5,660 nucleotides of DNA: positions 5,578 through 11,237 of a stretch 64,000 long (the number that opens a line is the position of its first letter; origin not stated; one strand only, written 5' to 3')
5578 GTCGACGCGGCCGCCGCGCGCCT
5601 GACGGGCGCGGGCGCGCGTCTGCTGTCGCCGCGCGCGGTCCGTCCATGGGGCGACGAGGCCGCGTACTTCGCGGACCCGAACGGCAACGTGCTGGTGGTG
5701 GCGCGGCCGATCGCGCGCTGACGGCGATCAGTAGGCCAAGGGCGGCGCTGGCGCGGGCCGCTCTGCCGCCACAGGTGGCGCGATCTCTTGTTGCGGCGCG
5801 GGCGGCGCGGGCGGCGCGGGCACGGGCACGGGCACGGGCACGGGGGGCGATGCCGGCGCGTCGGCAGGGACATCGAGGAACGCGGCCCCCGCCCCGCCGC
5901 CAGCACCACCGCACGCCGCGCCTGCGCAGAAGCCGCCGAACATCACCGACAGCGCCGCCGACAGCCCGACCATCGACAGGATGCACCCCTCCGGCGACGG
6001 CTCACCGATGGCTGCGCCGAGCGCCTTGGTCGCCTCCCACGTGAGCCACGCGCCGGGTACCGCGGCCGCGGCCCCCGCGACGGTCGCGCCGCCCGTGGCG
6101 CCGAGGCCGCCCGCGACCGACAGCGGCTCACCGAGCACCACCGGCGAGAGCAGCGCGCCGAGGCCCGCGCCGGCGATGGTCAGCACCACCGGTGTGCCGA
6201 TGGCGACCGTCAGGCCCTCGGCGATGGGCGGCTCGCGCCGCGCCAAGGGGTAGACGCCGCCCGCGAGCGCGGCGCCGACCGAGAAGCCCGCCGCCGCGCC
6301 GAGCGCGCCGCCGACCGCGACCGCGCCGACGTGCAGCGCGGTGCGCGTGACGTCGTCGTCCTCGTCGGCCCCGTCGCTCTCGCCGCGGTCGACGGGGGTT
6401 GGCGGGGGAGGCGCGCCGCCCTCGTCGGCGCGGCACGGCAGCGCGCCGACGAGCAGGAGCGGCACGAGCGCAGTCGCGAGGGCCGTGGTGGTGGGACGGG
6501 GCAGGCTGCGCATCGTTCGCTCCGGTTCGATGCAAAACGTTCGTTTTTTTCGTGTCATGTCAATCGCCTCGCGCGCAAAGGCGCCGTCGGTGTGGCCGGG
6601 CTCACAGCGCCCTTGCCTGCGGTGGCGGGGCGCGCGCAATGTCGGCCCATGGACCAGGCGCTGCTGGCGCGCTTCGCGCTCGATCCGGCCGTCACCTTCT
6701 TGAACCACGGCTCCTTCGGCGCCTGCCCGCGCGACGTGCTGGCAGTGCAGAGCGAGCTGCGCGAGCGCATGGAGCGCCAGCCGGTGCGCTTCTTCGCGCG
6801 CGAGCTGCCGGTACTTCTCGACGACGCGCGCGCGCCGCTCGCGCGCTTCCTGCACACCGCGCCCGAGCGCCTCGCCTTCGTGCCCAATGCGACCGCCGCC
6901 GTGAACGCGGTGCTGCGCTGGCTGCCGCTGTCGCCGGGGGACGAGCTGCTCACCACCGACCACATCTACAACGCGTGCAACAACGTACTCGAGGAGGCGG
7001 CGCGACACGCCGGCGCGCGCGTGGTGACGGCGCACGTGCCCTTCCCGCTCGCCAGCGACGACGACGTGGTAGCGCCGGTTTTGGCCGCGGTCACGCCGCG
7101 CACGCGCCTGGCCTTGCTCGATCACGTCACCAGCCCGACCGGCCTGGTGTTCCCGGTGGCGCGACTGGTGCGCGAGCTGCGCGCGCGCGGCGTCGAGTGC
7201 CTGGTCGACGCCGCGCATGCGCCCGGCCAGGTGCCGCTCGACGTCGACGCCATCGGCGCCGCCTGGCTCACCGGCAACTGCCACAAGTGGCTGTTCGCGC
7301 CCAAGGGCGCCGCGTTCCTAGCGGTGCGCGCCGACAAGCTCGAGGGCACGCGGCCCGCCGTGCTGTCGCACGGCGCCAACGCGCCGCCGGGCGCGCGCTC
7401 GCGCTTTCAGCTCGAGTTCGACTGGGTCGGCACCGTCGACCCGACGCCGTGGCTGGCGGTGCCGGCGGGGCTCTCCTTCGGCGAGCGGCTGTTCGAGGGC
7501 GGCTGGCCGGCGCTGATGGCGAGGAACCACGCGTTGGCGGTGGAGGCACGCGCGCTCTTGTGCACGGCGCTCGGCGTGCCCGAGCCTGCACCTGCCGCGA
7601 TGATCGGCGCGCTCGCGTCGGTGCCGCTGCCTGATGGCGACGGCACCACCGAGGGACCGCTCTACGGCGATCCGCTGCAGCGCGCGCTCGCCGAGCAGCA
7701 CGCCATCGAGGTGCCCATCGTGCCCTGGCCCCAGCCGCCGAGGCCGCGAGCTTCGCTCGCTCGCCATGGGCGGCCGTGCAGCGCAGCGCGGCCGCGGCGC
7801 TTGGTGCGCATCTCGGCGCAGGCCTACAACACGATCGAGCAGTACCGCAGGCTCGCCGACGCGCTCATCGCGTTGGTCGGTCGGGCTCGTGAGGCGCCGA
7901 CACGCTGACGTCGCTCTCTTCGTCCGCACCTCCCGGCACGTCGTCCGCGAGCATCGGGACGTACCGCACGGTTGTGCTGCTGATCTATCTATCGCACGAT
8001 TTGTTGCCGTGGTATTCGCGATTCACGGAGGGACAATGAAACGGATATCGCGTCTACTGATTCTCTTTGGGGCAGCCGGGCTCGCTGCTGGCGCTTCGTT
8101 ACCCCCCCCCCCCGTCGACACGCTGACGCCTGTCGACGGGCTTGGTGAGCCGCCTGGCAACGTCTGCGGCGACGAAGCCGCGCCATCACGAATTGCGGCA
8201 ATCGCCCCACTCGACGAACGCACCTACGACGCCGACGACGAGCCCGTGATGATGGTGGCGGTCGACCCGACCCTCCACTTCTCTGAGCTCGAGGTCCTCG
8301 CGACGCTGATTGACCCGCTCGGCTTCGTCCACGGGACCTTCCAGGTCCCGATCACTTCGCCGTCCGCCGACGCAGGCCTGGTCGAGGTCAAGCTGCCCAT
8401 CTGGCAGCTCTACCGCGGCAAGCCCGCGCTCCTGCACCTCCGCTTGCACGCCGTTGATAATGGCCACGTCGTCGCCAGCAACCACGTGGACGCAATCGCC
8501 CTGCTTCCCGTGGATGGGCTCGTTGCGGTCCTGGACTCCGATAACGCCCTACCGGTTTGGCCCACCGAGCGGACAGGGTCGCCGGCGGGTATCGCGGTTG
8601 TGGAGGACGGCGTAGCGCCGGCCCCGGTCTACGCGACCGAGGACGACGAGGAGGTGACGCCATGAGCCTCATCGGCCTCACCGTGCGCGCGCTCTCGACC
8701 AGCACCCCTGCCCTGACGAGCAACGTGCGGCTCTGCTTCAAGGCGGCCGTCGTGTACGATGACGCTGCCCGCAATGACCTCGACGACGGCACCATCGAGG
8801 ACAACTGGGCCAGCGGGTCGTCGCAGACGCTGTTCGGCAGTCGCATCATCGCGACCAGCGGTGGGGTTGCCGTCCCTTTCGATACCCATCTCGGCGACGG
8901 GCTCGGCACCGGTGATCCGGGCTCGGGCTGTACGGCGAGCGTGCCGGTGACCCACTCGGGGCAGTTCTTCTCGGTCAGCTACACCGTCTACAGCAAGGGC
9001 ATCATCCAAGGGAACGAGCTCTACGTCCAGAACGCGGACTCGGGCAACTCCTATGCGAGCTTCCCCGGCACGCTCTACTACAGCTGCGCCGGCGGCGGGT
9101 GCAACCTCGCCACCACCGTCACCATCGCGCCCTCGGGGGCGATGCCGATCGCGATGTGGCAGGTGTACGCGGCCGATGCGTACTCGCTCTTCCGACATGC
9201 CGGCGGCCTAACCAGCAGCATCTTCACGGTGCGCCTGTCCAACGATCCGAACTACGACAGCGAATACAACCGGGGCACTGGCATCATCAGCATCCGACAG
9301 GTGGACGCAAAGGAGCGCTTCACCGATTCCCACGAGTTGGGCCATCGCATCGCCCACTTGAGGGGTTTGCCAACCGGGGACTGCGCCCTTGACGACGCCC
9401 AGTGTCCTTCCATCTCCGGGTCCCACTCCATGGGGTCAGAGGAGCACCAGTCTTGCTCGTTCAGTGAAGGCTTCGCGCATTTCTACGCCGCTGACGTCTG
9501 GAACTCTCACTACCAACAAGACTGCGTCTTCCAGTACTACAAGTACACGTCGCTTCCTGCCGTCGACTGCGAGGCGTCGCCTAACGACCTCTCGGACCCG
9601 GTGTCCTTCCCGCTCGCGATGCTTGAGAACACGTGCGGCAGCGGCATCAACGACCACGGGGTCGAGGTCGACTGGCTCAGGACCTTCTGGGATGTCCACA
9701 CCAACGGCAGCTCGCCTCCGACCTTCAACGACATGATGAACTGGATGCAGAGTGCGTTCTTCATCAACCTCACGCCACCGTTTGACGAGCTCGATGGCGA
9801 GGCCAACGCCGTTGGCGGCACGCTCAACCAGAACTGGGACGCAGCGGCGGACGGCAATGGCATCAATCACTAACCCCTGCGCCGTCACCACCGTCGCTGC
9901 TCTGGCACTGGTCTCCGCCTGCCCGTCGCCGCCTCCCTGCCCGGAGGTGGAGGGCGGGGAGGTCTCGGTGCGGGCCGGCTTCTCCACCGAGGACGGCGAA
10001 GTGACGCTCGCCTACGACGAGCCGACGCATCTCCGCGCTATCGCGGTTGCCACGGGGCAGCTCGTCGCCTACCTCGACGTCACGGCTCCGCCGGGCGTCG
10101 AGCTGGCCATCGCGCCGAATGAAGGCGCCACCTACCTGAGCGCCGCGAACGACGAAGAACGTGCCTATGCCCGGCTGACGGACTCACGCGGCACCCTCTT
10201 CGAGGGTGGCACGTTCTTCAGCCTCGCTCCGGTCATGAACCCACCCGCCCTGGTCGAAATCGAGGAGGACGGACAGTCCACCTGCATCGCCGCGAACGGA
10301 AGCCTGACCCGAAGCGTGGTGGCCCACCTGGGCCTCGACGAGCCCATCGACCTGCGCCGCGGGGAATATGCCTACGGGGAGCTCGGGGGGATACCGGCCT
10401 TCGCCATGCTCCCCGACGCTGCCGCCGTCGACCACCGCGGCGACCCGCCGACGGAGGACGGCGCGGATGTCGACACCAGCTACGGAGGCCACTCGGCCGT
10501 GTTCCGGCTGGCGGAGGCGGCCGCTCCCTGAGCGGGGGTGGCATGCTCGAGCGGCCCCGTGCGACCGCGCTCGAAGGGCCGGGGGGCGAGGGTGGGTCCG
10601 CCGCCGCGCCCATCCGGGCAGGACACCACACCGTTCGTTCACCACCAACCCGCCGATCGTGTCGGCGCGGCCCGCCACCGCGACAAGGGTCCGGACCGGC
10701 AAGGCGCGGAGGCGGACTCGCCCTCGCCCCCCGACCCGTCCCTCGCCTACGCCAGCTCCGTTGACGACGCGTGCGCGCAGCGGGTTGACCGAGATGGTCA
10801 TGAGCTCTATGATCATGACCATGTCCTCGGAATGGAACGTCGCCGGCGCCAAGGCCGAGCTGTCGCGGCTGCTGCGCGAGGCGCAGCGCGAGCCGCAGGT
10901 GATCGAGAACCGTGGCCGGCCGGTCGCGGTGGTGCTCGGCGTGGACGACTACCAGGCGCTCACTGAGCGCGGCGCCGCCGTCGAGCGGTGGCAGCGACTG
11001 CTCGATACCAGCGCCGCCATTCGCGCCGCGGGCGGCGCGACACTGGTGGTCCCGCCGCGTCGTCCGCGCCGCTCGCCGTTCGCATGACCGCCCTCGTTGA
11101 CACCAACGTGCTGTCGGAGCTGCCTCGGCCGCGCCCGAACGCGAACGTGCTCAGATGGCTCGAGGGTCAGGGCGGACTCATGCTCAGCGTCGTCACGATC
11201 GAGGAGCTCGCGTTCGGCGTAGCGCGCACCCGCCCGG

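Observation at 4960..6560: Conserved AT-rich 21-nt element shared by two divergent promoter regions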

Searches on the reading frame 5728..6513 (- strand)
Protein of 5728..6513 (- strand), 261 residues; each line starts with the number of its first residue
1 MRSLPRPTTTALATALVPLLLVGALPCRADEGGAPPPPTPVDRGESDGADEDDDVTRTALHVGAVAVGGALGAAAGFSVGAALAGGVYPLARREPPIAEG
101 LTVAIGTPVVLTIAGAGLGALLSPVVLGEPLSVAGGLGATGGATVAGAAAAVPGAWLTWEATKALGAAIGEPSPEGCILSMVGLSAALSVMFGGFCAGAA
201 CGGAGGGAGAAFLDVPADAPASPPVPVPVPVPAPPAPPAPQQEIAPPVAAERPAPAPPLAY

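Call 8: search_protein_families(library=pfam, proteins=[window:5728-6513:-], max_evalue=0.01)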
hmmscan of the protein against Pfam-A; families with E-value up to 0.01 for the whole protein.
window:5728-6513:- (261 aa): 0 families

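Call 58: find_homologous_proteins(query=window:5728-6513:-, max_evalue=1e-8)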
Query window:5728-6513:- (261 aa): 8 proteins with E <= 1e-8 among 8000 candidates.
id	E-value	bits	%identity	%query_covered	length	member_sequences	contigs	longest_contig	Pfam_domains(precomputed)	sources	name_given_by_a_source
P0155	1.5e-150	519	100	100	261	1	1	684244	-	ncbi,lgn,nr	ncbi:MAG: hypothetical protein HYS27_01005 [Deltaproteobacteria bacterium]|nr:hypothetical protein [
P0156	5.6e-77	277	69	73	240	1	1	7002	-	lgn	-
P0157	3.8e-75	271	67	75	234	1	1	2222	-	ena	-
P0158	3.6e-63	232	63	76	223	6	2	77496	-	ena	-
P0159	6.6e-63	231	75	56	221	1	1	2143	-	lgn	-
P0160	7.7e-63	231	78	46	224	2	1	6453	-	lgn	-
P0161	2.9e-58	216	68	67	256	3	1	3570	-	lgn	-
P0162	4.9e-57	212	68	54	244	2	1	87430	-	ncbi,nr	ncbi:MAG: hypothetical protein IT383_28505 [Deltaproteobacteria bacterium]|nr:hypothetical protein [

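Call 59: find_encoding_contigs(protein=P0162, flank=5000, max_places=2)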
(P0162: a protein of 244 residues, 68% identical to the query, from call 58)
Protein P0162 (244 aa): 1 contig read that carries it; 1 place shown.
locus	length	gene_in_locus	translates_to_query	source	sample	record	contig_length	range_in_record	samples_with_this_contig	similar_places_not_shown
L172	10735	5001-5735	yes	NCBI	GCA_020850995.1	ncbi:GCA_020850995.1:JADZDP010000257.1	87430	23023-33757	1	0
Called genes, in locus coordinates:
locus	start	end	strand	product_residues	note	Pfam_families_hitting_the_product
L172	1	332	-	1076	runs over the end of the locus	PF00501:AMP-binding, PF13193:AMP-binding_C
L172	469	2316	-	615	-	-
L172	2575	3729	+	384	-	PF00535:Glycos_transf_2, PF13641:Glyco_tranf_2_3 (faint), PF04138:GtrA_DPMS_TM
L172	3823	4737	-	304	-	-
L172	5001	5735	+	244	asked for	-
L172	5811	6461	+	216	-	-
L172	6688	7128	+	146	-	PF01814:Hemerythrin (weak)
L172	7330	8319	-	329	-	PF09136:Glucodextran_B (faint), PF04773:FecR, PF19077:Big_13 (faint), PF17936:Big_6 (weak)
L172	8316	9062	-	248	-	PF00072:Response_reg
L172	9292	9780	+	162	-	PF00076:RRM_1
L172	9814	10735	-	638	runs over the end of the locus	PF00672:HAMP, PF00512:HisKA, PF02518:HATPase_c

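Call 60: find_encoding_contigs(protein=P0160, flank=5000, max_places=2)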
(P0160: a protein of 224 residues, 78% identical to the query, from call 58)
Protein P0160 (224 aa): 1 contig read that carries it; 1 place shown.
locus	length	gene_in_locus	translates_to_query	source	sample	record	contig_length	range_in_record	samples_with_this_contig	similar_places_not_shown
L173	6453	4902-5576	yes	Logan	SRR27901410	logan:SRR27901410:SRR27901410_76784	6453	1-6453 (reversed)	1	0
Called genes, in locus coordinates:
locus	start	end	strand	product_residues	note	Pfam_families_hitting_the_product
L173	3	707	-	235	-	?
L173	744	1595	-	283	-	PF02086:MethyltransfD12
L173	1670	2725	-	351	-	-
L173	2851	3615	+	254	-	-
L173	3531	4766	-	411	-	PF00266:Aminotran_5, PF01053:Cys_Met_Meta_PP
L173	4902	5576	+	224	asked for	-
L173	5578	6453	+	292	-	?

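Call 72: search_protein_families(library=ncbifam, proteins=[window:5728-6513:-], max_evalue=0.01)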
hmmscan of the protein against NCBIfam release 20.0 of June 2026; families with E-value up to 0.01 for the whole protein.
window:5728-6513:- (261 aa): 0 families

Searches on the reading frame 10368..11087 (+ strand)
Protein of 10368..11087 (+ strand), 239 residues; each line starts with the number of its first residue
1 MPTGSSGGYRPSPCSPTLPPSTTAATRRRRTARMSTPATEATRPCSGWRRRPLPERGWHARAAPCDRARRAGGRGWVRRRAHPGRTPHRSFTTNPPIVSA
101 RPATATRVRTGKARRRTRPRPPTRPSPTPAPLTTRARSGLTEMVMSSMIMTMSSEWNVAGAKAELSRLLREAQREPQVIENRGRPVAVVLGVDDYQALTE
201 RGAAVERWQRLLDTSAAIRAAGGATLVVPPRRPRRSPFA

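Call 53: search_protein_families(library=pfam, proteins=[window:10368-11087:+], max_evalue=0.0001)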
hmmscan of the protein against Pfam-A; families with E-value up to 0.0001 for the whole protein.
window:10368-11087:+ (239 aa): 1 family
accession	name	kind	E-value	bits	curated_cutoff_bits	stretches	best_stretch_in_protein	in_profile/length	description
PF02604.26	PhdYeFM_antitox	-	3.4e-12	46.4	29.8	1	155-210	3-59/74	Antitoxin Phd_YefM, type II toxin-antitoxin system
